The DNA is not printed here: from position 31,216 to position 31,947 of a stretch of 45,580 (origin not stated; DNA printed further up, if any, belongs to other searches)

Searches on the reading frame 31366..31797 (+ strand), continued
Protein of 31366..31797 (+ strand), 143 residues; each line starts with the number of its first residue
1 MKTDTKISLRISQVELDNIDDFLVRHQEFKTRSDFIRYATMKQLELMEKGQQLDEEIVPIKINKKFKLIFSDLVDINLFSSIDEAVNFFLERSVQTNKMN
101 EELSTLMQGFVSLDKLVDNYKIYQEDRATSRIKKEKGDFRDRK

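Call 78: search_protein_families(library=pfam, proteins=[L043:3998-4366:+, L037:4001-4414:+], max_evalue=0.1)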
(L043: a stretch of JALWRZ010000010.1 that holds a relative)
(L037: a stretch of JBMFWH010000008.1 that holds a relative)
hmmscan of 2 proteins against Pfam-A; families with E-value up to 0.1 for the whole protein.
L043:3998-4366:+ (123 aa): 4 families
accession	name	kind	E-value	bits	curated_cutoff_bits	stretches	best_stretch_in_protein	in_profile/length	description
PF01402.27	RHH_1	-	4.3e-05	23.8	20.5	1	5-42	1-36/39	Ribbon-helix-helix protein, copG family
PF17723.7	RHH_8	-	0.011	16.2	25.4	1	5-45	5-44/119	Ribbon-Helix-Helix transcriptional regulator family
PF21983.2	NikA-like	-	0.045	14.3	27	0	5-42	6-41/72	Mobilization protein NikA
PF19807.5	DUF6290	-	0.054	14.1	27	0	6-43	4-39/72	Family of unknown function (DUF6290)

L037:4001-4414:+ (138 aa): 3 families
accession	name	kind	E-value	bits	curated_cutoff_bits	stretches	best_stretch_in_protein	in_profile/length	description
PF17723.7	RHH_8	-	2.1e-05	25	25.4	1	4-73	3-73/119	Ribbon-Helix-Helix transcriptional regulator family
PF01402.27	RHH_1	-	0.0053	17.1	20.5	1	7-39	2-32/39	Ribbon-helix-helix protein, copG family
PF24815.1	HMG_WDHD1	-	0.031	14.7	51.6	1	20-52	14-46/51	WDHD1 HMG box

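Call 86: search_protein_families(library=padloc, proteins=[window:31366-31794:+], max_evalue=0.01)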
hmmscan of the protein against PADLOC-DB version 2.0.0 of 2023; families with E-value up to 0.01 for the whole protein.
window:31366-31794:+ (143 aa): 0 families
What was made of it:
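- On Type II toxin-antitoxin: PADLOC gave nothing credible (call 86).
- There was no PADLOC hit for either protein beyond noise (call 86).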

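Call 100: find_related_loci(query=A6, collection=genome_contigs, flank=6000)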
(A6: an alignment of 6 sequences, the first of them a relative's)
Query A6 (248 aa) in genome_contigs; peptide patterns used: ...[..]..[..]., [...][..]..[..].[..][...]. (x = any residue, [..] = any of these).
366 stretches matched a pattern; 7 encode a relative of the query (tblastn E <= 1e-3); 7 distinct loci.
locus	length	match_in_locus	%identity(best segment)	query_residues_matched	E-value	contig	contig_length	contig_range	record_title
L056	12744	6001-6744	100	1-248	2e-162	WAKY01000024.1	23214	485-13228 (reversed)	MAG: Aciduliprofundum sp. isolate S013_35 k151_128018, whole genome shotgun sequence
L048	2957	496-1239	92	1-248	6e-149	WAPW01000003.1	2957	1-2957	MAG: Aciduliprofundum sp. isolate S145_39 k151_102987, whole genome shotgun sequence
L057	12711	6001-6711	62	7-243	1e-94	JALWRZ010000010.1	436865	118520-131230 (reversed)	MAG: DHVE2 group archaeon isolate M2_metabat2_scaf2bin.040 M2_NODE_3_length_436865_cov_7.347733, whole genome shotgun se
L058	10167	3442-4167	64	7-248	2e-94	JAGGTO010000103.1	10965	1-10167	MAG: Thermoplasmata archaeon isolate AUK050 PB_MBMC_004_c_000000000130, whole genome shotgun sequence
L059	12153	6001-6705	52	9-245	2e-69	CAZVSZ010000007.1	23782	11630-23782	MAG TPA_asm: uncultured Thermoplasmata archaeon isolate binchicken_co164_13 genome assembly, contig: NODE_266_length_237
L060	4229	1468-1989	72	6-179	1e-68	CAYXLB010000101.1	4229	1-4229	MAG TPA_asm: uncultured Thermoplasmata archaeon isolate SRP144503_co3_221 genome assembly, contig: NODE_14244_length_422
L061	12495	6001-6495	29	53-216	9e-6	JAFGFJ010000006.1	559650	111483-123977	MAG: Candidatus Dojkabacteria bacterium isolate Zod_Metabat.1309 k87_7064062, whole genome shotgun sequence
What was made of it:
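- Tried and rejected: The last genome scan returned only MAGs (call 100).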
